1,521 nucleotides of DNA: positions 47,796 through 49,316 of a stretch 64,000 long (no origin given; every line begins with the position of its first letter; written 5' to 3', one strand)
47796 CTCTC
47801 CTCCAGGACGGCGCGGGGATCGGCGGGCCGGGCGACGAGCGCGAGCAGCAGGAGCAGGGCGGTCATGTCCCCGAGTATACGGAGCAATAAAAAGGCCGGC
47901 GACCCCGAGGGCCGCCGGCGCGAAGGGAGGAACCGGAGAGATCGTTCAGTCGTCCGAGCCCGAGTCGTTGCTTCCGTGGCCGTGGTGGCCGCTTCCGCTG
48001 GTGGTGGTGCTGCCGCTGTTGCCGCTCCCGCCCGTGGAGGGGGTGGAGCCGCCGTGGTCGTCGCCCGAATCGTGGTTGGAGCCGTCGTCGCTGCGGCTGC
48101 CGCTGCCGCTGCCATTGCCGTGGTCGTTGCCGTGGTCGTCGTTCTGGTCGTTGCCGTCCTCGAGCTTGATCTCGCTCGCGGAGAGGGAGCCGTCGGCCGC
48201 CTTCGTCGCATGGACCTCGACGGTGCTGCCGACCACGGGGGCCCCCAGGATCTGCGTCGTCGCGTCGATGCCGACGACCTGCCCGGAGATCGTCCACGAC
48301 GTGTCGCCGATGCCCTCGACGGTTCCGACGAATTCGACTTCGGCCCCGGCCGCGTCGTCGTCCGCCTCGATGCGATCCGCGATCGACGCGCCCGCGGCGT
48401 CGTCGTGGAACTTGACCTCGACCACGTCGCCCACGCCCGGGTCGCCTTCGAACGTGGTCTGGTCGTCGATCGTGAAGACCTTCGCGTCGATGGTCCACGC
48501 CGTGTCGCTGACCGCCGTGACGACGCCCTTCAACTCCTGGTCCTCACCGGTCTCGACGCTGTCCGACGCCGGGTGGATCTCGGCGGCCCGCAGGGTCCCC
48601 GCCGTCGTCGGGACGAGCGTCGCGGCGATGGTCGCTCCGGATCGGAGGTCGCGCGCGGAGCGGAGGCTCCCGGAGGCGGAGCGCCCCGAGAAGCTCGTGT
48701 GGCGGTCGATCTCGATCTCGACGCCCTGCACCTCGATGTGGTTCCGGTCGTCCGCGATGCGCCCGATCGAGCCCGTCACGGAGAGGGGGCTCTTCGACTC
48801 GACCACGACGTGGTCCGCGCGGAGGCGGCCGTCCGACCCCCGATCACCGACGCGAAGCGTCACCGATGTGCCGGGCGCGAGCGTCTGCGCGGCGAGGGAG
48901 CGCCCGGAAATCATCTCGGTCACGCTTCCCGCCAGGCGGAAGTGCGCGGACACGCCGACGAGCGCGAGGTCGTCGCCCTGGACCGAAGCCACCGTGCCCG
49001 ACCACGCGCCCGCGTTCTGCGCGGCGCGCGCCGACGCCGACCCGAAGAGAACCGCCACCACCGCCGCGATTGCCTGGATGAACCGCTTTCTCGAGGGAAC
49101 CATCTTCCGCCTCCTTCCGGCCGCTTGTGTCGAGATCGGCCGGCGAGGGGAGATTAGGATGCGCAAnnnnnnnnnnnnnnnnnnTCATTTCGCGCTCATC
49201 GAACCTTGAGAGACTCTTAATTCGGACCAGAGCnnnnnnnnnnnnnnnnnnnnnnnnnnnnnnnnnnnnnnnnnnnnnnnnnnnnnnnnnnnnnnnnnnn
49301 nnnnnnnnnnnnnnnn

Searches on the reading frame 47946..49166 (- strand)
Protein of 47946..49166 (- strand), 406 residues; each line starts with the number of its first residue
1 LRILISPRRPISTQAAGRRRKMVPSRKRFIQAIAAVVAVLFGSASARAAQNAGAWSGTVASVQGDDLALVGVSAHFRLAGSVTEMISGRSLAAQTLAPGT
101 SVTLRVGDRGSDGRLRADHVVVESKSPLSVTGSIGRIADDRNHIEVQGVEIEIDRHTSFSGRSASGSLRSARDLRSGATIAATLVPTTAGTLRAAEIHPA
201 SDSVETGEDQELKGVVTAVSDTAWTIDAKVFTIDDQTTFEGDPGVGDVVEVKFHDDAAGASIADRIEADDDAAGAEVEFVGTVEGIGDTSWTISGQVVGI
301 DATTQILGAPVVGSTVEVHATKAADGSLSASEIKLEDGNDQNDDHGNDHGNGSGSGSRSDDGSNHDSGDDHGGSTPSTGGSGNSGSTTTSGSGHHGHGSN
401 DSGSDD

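Call 48: search_protein_families(library=pfam, proteins=[window:47946-49166:-], max_evalue=0.0001)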
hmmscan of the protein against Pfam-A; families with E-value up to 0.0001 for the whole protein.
window:47946-49166:- (406 aa): 1 family
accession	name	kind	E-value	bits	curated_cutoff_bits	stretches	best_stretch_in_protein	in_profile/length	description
PF18914.6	DUF5666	-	3.6e-28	98.1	27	2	281-334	2-60/60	Domain of unknown function (DUF5666)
